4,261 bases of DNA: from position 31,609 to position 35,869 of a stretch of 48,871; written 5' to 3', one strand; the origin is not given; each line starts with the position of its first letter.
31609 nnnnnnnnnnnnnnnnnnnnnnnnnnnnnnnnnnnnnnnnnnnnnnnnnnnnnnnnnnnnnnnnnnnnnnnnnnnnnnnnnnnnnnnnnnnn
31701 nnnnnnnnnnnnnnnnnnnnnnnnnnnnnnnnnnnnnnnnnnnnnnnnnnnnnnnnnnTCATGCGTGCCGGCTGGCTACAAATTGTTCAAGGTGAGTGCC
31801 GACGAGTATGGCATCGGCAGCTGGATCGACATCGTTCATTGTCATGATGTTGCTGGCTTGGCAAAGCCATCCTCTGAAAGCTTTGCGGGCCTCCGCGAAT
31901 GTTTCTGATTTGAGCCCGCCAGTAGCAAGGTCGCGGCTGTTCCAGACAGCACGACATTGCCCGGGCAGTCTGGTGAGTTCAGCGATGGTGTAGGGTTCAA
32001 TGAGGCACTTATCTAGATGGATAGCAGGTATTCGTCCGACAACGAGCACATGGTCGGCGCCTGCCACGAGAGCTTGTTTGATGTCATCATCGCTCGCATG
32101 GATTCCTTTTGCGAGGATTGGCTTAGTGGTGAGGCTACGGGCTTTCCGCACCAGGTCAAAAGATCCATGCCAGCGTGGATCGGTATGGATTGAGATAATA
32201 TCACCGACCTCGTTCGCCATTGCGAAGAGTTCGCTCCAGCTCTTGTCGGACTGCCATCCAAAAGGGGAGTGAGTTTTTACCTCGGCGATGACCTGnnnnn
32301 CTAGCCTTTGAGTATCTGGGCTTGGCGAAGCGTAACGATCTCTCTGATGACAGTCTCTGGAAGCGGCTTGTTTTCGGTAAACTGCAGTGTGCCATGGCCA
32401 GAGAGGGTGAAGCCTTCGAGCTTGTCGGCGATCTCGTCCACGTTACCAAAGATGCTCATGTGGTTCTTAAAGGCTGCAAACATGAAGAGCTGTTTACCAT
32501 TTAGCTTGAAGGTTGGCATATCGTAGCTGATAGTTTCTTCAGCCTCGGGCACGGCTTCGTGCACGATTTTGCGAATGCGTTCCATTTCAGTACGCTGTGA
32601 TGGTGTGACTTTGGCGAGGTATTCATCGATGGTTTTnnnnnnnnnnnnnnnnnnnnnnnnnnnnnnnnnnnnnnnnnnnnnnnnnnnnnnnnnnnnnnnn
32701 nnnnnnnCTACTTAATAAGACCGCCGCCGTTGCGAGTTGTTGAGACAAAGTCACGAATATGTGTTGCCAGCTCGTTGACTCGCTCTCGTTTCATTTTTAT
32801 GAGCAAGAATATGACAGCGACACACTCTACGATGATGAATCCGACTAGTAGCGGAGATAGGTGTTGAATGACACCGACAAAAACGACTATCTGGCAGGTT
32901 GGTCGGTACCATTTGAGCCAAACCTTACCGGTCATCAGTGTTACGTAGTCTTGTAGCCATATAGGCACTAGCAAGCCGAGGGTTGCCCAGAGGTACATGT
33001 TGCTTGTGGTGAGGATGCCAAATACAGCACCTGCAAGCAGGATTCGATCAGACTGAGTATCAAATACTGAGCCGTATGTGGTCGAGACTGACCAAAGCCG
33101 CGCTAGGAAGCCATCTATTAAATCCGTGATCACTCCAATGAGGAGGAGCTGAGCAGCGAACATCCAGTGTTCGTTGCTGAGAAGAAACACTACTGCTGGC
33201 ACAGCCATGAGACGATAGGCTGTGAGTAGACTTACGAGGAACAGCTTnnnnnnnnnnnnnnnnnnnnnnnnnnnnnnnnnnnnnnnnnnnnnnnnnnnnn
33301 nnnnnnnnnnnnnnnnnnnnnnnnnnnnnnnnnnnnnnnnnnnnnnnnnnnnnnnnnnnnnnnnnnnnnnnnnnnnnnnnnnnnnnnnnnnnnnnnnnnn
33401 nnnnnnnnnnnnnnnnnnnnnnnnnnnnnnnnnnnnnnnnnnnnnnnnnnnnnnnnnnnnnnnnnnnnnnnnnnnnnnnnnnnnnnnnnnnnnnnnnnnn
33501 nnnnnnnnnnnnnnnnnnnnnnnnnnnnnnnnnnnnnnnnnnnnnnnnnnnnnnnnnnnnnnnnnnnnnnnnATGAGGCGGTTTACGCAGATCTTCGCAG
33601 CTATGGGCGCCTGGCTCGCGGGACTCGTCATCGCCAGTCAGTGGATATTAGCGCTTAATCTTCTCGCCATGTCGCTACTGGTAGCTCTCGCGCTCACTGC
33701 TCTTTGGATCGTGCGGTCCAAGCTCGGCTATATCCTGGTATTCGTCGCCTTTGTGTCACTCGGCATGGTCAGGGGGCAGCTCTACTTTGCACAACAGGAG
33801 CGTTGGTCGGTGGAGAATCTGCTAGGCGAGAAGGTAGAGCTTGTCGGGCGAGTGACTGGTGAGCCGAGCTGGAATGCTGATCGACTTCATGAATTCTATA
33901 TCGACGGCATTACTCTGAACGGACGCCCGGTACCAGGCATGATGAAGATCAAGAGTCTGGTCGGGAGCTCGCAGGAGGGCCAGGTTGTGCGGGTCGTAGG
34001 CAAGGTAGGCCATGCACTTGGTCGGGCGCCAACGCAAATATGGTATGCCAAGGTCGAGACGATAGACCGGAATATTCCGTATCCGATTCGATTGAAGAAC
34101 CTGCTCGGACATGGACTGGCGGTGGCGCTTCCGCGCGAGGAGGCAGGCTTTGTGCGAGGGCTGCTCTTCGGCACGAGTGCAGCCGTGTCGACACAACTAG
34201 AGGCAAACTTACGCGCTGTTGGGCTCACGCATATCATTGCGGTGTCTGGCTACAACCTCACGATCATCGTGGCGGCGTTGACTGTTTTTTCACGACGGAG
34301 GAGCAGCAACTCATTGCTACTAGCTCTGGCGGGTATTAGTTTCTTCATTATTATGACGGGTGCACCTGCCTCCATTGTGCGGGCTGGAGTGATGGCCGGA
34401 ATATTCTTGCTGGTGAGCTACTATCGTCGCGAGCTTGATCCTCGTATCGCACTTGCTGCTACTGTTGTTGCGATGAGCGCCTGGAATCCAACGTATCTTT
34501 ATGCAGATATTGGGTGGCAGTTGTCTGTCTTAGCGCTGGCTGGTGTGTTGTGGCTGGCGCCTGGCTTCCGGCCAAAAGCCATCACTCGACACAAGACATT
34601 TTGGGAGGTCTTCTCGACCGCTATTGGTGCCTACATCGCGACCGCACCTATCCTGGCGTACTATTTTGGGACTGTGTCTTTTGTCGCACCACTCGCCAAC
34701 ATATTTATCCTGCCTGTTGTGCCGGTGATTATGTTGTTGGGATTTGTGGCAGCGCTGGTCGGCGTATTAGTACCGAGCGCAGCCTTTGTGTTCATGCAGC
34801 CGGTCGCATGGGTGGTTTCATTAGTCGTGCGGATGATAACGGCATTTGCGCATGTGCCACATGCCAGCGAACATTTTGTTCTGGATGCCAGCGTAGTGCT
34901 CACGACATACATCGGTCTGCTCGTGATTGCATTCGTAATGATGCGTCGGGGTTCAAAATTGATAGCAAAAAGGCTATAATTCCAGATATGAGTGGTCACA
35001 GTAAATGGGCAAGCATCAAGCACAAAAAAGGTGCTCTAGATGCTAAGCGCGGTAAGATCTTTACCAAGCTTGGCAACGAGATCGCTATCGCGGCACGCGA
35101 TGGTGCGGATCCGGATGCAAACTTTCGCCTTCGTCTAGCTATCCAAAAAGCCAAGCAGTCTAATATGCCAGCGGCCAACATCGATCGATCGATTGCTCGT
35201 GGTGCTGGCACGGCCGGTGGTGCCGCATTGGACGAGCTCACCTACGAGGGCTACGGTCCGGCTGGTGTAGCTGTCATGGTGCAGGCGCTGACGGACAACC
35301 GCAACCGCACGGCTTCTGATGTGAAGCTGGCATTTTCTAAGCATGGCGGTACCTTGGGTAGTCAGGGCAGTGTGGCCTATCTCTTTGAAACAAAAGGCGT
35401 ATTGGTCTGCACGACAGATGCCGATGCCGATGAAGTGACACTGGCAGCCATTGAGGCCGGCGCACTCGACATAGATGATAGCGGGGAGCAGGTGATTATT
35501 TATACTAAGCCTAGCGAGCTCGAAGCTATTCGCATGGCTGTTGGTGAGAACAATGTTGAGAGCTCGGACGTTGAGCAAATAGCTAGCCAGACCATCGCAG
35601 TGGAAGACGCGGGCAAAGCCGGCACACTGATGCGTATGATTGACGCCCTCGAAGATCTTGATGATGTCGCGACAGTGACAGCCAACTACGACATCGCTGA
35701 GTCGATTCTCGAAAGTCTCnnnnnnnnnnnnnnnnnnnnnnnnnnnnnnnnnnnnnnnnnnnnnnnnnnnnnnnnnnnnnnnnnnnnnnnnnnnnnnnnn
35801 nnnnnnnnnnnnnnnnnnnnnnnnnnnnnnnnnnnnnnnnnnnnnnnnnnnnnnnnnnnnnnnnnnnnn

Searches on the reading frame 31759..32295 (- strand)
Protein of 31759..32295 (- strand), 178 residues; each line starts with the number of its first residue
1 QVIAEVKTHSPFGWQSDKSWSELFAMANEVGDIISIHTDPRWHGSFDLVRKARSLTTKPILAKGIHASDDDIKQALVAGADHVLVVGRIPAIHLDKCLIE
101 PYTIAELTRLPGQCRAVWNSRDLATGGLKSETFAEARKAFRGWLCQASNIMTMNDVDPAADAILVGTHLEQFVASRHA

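Call 9: search_protein_families(library=pfam, proteins=[window:31759-32295:-], max_evalue=0.0001)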
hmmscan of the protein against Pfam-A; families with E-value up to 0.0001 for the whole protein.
window:31759-32295:- (178 aa): 1 family
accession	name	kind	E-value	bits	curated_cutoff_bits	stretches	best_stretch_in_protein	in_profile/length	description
PF00218.27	IGPS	-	2.3e-09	37.3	27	1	1-88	49-140/254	Indole-3-glycerol phosphate synthase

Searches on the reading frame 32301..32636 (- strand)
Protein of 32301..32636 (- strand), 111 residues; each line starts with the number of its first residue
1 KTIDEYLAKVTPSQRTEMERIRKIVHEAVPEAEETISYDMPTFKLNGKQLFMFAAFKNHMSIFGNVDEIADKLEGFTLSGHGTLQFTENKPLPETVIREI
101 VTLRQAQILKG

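Call 9: search_protein_families(library=pfam, proteins=[window:32301-32636:-], max_evalue=0.0001)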
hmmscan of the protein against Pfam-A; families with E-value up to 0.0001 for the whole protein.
window:32301-32636:- (111 aa): 1 family
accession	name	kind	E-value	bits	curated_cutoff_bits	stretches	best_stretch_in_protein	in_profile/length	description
PF08818.16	DUF1801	-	2e-16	60.6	27.2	1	14-102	1-82/85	Domain of unknown function (DU1801)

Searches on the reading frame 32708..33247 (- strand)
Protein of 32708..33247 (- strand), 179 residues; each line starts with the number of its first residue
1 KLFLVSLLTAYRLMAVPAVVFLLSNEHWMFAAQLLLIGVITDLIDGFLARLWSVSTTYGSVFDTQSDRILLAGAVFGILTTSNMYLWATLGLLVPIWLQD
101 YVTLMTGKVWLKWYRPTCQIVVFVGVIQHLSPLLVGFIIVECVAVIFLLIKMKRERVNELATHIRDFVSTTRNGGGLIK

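Call 9: search_protein_families(library=pfam, proteins=[window:32708-33247:-], max_evalue=0.0001)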
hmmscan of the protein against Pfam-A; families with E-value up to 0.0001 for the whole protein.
window:32708-33247:- (179 aa): 1 family
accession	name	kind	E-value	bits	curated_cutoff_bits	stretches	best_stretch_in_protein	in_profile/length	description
PF01066.26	CDP-OH_P_transf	-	3.7e-16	60.3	22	1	6-145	5-149/152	CDP-alcohol phosphatidyltransferase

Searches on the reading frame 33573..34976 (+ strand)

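Call 9: search_protein_families(library=pfam, proteins=[window:33573-34976:+], max_evalue=0.0001)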
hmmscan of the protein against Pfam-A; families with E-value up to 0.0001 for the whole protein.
window:33573-34976:+ (468 aa): 2 families
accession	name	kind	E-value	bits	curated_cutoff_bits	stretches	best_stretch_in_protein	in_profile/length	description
PF03772.21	Competence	-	4.3e-45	154.6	23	1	197-457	1-268/270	Competence protein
PF13567.11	DUF4131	-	3.5e-07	30.5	31.6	1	27-145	4-130/165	Domain of unknown function (DUF4131)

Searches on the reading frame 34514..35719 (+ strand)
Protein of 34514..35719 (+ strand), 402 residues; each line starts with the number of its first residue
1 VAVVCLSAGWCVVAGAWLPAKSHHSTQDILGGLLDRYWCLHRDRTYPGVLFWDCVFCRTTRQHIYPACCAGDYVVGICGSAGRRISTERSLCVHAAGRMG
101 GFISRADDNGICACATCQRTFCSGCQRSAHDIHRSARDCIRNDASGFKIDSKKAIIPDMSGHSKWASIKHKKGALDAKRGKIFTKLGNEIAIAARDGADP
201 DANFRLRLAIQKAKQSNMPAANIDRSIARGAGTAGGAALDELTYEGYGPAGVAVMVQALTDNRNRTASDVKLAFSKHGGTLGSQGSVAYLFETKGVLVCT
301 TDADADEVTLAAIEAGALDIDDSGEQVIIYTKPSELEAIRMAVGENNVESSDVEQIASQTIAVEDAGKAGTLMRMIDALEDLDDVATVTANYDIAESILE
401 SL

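Call 9: search_protein_families(library=pfam, proteins=[window:34514-35719:+], max_evalue=0.0001)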
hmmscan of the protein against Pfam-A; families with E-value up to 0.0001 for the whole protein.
window:34514-35719:+ (402 aa): 2 families
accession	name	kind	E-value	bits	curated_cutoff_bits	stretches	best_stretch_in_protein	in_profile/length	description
PF01709.26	Transcrip_reg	-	1.2e-48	165.3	27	1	240-391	2-159/160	TACO1/YebC second and third domain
PF20772.2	TACO1_YebC_N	-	4.5e-30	104.4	36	1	163-232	1-72/73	TACO1/YebC protein N-terminal domain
